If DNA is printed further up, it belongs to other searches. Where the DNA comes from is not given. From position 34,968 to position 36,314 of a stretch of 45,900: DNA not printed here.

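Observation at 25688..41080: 15-kb sugar-nucleotide tailoring block that matches no characterised pathway I can name: a candidate route to a C-/O-methylated deoxy higher-carbon or branched sugar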

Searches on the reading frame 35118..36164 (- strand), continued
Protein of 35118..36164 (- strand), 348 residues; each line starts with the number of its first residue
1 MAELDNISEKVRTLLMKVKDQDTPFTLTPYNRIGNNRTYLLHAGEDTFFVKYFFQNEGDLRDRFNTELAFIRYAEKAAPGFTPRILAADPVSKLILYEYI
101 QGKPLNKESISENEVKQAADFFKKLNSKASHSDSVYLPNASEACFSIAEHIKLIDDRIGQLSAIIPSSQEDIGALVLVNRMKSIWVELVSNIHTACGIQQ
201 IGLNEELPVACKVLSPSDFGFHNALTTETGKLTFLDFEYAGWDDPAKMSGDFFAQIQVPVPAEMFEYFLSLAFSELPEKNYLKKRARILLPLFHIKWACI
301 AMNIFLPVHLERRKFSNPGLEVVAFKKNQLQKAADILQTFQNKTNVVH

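Call 40: search_protein_families(library=pfam, proteins=[L084:3894-4589:+, L040:2059-2955:+, L048:1594-2310:+, L016:17490-18383:+, L063:11883-12647:-, L062:12693-13469:+, L020:3541-4353:+, L086:7984-8559:+, L028:484-1029:+, L064:4800-5426:+], max_evalue=0.001)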
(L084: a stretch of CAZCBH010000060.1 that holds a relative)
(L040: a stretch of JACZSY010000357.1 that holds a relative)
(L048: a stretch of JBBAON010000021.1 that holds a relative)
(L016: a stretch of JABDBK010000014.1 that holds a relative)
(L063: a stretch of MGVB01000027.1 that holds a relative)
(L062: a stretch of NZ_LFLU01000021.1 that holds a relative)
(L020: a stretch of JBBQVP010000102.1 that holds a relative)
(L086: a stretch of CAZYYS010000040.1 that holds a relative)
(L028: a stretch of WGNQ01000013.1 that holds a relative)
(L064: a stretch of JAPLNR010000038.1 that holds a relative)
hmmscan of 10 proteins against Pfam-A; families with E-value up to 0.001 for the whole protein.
L084:3894-4589:+ (231 aa): 4 families
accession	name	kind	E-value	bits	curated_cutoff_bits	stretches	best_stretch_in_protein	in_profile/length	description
PF08241.18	Methyltransf_11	-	2.1e-09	38.4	21.2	1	61-156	1-95/95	Methyltransferase domain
PF13649.12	Methyltransf_25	-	2.6e-09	38.1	27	1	60-150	1-95/97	Methyltransferase domain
PF08242.18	Methyltransf_12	-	2.2e-07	32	30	1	61-153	1-97/98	Methyltransferase domain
PF13489.12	Methyltransf_23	-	2e-06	28.1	27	1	48-189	14-155/164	Methyltransferase domain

L040:2059-2955:+ (298 aa): 2 families
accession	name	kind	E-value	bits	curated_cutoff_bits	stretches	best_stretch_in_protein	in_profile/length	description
PF04321.23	RmlD_sub_bind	-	4.6e-28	98.6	27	1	5-279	3-273/287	RmlD substrate binding domain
PF01370.27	Epimerase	-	2.9e-15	56.8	20.9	1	5-188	1-204/240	NAD dependent epimerase/dehydratase family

L048:1594-2310:+ (238 aa): 4 families
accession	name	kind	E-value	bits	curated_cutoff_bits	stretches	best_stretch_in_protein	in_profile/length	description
PF00005.33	ABC_tran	-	1.4e-19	71.5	25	1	50-182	1-136/137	ABC transporter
PF02463.25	SMC_N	-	2e-07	31.1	40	0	159-232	145-218/220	RecF/RecN/SMC N terminal domain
PF13304.12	AAA_21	-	4.9e-05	24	27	1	64-105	3-44/304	AAA domain, putative AbiEii toxin, Type IV TA system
PF13555.12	AAA_29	-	0.00011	22.3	27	1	51-87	13-49/61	P-loop containing region of AAA domain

L016:17490-18383:+ (297 aa): 5 families
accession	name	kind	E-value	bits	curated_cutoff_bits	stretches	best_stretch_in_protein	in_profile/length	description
PF04321.23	RmlD_sub_bind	-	7.2e-99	330.9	27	1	3-289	2-282/287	RmlD substrate binding domain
PF01370.27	Epimerase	-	8.5e-22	78.2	20.9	1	4-202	1-230/240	NAD dependent epimerase/dehydratase family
PF16363.11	GDP_Man_Dehyd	-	1.3e-15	58.1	27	1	34-145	58-173/332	GDP-mannose 4,6 dehydratase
PF02719.21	Polysacc_synt_2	-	3.9e-09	36.6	20.2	1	36-157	62-170/293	Polysaccharide biosynthesis protein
PF07993.18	NAD_binding_4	-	3.8e-06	26.7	20.1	1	53-153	90-209/258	Male sterility protein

L063:11883-12647:- (254 aa): 0 families

L062:12693-13469:+ (258 aa): 1 family
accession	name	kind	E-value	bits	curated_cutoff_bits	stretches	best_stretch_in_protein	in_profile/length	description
PF05721.19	PhyH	-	1.1e-07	32.8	22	1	127-243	98-211/213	Phytanoyl-CoA dioxygenase (PhyH)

L020:3541-4353:+ (270 aa): 1 family
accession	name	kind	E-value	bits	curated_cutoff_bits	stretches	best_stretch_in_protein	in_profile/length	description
PF01061.29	ABC2_membrane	-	1.7e-18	67.4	26.9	1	31-230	5-209/211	ABC-2 type transporter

L086:7984-8559:+ (191 aa): 5 families
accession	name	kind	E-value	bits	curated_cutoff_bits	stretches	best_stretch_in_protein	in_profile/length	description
PF13242.12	Hydrolase_like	-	5.9e-18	65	22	1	107-183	2-74/75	HAD-hyrolase-like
PF13419.12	HAD_2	-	1.9e-12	48.1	23.8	1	105-152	131-178/178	Haloacid dehalogenase-like hydrolase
PF00702.32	Hydrolase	-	1.7e-09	38.8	26.4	1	15-146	86-191/191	haloacid dehalogenase-like hydrolase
PF08645.17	PNK3P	-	1.8e-07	31.5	22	1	30-139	32-130/161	Polynucleotide kinase 3 phosphatase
PF13344.12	Hydrolase_6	-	3.6e-05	24.2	27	1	5-58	1-45/101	Haloacid dehalogenase-like hydrolase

L028:484-1029:+ (181 aa): 1 family
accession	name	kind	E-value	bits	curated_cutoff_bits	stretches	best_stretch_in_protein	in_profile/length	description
PF00908.23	dTDP_sugar_isom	-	1.8e-72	243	27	1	5-175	1-167/168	dTDP-4-dehydrorhamnose 3,5-epimerase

L064:4800-5426:+ (208 aa): 2 families
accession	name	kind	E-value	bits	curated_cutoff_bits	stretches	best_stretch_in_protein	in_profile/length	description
PF13580.11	SIS_2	-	6.1e-13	49.4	27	1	64-159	36-137/138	SIS domain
PF01380.27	SIS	-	2.5e-08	34.2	25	1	61-180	4-107/131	SIS domain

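Call 57: find_homologous_proteins(query=L038:9980-11017:+, max_evalue=1e-30)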
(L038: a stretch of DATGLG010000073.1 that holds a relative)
Query L038:9980-11017:+ (345 aa): 5795 proteins with E <= 1e-30 among 8000 candidates; the best 120 are listed.
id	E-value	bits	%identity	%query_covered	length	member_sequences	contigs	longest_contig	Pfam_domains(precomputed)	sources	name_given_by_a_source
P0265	5.0e-230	780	100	100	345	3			PF01636.30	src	-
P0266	2.7e-108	380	56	96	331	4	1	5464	PF01636.30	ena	-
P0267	2.2e-106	374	55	94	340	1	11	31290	PF01636.30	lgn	-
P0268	2.0e-103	364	51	96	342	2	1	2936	PF01636.30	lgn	-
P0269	4.5e-103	363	51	96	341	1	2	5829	PF01636.30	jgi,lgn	jgi:hypothetical protein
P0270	6.1e-102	359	52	99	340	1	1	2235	-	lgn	-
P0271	6.2e-102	359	53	97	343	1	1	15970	PF01636.30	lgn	-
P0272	6.6e-101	356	51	99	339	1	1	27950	PF01636.30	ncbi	-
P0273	8.8e-101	356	53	97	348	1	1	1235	PF01636.30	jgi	jgi:Ser/Thr protein kinase RdoA (MazF antagonist)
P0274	1.1e-100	355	52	98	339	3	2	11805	PF01636.30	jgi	-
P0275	1.3e-100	355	51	95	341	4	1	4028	PF01636.30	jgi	-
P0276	2.0e-100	354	52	94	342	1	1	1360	PF01636.30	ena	-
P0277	4.1e-100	353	53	90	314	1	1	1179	PF01636.30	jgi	jgi:hypothetical protein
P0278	4.3e-100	353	51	99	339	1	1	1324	PF01636.30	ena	-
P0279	7.9e-100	352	51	94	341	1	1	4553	PF01636.30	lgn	-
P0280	7.9e-100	352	53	97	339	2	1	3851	PF01636.30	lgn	-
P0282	1.2e-99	352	52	97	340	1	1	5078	PF01636.30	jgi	jgi:hypothetical protein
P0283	1.6e-99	351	54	96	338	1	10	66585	PF01636.30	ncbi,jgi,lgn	ncbi:MAG: aminoglycoside phosphotransferase family protein [Pseudomonadota bacterium]|jgi:hypothetic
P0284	2.5e-99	351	49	99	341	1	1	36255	PF01636.30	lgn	-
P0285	2.7e-99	351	51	96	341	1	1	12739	PF01636.30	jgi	-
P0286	2.7e-99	351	53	96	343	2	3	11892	PF01636.30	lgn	-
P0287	3.6e-99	350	51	97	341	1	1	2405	PF01636.30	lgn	-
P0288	3.8e-99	350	51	96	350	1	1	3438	PF01636.30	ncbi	-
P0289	5.7e-99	350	53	90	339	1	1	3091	PF01636.30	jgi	-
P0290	1.9e-98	348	54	91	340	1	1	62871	PF01636.30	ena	-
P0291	2.7e-98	347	52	95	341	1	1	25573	PF01636.30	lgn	-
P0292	3.5e-98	347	52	96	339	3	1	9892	PF01636.30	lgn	-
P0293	3.6e-98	347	52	96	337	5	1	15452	PF01636.30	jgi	-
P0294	4.0e-98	347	52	95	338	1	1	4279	PF01636.30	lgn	-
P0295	4.4e-98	347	51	96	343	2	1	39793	PF01636.30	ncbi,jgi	jgi:hypothetical protein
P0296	6.0e-98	346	53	95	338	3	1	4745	PF01636.30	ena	-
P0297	6.4e-98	346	51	95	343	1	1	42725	PF01636.30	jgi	jgi:hypothetical protein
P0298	8.1e-98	346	52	97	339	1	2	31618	PF01636.30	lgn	-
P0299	8.9e-98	346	50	96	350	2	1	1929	PF01636.30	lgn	-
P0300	1.2e-97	345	50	97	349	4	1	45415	PF01636.30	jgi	-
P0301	1.2e-97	345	52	97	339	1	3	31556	PF01636.30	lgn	-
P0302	1.7e-97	345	52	95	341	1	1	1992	PF01636.30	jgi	jgi:hypothetical protein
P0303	2.3e-97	344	51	97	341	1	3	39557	PF01636.30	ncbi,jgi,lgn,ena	-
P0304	2.4e-97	344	50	97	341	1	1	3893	PF01636.30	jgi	jgi:predicted Ser/Thr protein kinase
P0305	4.7e-97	343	52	95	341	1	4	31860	PF01636.30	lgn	-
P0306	4.8e-97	343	49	99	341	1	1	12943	PF01636.30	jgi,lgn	jgi:hypothetical protein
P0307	7.5e-97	343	51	96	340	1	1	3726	PF01636.30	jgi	jgi:hypothetical protein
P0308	8.4e-97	342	53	88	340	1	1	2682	PF01636.30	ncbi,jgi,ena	jgi:hypothetical protein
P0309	9.5e-97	342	52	96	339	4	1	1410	PF01636.30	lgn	-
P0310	1.9e-96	341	52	92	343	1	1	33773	PF01636.30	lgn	-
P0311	2.7e-96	341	52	95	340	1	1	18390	PF01636.30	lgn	-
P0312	2.8e-96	341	52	96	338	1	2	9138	PF01636.30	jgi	jgi:hypothetical protein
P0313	2.8e-96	341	49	97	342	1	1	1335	PF01636.30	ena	-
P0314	2.8e-96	341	51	93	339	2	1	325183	PF01636.30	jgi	-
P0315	2.9e-96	341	50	92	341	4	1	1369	PF01636.30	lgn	-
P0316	2.9e-96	341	53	89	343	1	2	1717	PF01636.30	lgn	-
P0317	3.2e-96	341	53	91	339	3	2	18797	PF01636.30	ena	-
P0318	4.8e-96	340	48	97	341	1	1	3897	PF01636.30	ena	-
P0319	4.8e-96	340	51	95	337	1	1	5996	PF01636.30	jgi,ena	-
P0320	5.4e-96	340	49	99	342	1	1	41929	PF01636.30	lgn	-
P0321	6.9e-96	339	50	97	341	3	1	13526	PF01636.30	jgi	jgi:hypothetical protein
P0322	1.2e-95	339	52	93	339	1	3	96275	PF01636.30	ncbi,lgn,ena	-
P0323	1.3e-95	339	52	96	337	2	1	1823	PF01636.30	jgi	jgi:hypothetical protein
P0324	2.2e-95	338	49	97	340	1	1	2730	PF01636.30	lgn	-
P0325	2.4e-95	338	53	91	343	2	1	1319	PF01636.30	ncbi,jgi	jgi:hypothetical protein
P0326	3.4e-95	337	52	94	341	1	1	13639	PF01636.30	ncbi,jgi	jgi:hypothetical protein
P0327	3.8e-95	337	52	90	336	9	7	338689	PF01636.30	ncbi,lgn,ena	-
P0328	4.3e-95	337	51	96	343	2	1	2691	PF01636.30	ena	-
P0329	6.1e-95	336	48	97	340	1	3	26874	PF01636.30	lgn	-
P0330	6.5e-95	336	47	99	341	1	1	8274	PF01636.30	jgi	jgi:hypothetical protein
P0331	6.8e-95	336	49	98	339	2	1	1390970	PF01636.30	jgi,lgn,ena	-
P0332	9.4e-95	336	51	99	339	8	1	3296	PF01636.30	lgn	-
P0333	9.9e-95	336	51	92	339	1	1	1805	PF01636.30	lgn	-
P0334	1.0e-94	336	52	90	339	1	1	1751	PF01636.30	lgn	-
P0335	1.7e-94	335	53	90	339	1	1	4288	PF01636.30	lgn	-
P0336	1.8e-94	335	49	97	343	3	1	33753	PF01636.30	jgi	-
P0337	2.1e-94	335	48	97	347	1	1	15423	PF01636.30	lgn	-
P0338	2.2e-94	334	52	89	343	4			PF01636.30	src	-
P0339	2.4e-94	334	50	97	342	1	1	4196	PF01636.30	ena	-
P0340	2.8e-94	334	51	95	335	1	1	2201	PF01636.30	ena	-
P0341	2.8e-94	334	51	97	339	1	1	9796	PF01636.30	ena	-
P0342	2.9e-94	334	47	93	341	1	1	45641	PF01636.30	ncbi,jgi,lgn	jgi:hypothetical protein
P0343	3.1e-94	334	50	97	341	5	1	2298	PF01636.30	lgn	-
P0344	3.7e-94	334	48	96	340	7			PF01636.30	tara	tara:strand:- start:2896 stop:3918 length:1023 start_codon:yes stop_codon:yes gene_type:complete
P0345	4.0e-94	334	54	90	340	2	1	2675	PF01636.30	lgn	-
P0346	4.2e-94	334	50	99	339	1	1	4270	PF01636.30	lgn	-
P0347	4.4e-94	333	49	96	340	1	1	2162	PF01636.30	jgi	jgi:hypothetical protein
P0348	4.5e-94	333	49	98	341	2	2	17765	PF01636.30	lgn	-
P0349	4.6e-94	333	51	95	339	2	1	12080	PF01636.30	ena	-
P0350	4.8e-94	333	45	99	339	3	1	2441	PF01636.30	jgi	jgi:hypothetical protein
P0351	5.9e-94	333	51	95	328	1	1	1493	PF01636.30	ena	-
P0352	7.0e-94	333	51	97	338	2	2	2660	PF01636.30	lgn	-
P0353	7.4e-94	333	50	92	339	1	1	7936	PF01636.30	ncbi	-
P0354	8.0e-94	333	50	96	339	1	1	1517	PF01636.30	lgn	-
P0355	8.4e-94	333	51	92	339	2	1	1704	PF01636.30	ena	-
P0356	1.1e-93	332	50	89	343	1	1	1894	PF01636.30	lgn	-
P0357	1.1e-93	332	50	95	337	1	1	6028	PF01636.30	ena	-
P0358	1.2e-93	332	49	97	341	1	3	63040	PF01636.30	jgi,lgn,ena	jgi:hypothetical protein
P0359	1.5e-93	332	53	90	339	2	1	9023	PF01636.30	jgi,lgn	-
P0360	1.5e-93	332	51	92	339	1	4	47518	PF01636.30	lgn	-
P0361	1.6e-93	332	52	94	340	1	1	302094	PF01636.30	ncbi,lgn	-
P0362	1.8e-93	331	49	99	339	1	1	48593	PF01636.30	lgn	-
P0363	1.9e-93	331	50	96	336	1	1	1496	PF01636.30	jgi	jgi:hypothetical protein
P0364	2.0e-93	331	50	91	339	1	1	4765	PF01636.30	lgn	-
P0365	2.0e-93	331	50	96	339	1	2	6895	PF01636.30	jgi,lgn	jgi:hypothetical protein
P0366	2.0e-93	331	49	95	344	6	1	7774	PF01636.30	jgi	jgi:thiamine kinase-like enzyme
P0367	2.1e-93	331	52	90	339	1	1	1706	PF01636.30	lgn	-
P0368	2.4e-93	331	51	92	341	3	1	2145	PF01636.30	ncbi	-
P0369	3.0e-93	331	50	97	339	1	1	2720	PF01636.30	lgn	-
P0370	3.0e-93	331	49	92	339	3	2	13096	PF01636.30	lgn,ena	-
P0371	3.0e-93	331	49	95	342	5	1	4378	PF01636.30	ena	-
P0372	3.2e-93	331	48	99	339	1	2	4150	PF01636.30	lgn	-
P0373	4.2e-93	330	50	92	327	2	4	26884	PF01636.30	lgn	-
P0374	4.6e-93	330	53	90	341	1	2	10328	PF01636.30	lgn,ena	-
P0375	4.8e-93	330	50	95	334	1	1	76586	PF01636.30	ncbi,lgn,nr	ncbi:MAG: hypothetical protein JWQ10_148 [Herbaspirillum sp.]|nr:hypothetical protein [Herbaspirillu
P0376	5.3e-93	330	50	96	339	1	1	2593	PF01636.30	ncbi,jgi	jgi:hypothetical protein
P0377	5.4e-93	330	48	97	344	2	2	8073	PF01636.30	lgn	-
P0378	5.4e-93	330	50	94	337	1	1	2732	PF01636.30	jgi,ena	-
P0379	5.5e-93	330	51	90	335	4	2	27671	PF01636.30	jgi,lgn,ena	-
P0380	5.8e-93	330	49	96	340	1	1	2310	PF01636.30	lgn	-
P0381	6.0e-93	330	50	93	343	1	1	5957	PF01636.30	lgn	-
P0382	6.3e-93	330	50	95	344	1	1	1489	PF01636.30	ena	-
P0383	6.4e-93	330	51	97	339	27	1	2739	PF01636.30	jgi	-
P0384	6.6e-93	330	49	97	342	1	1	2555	PF01636.30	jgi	jgi:hypothetical protein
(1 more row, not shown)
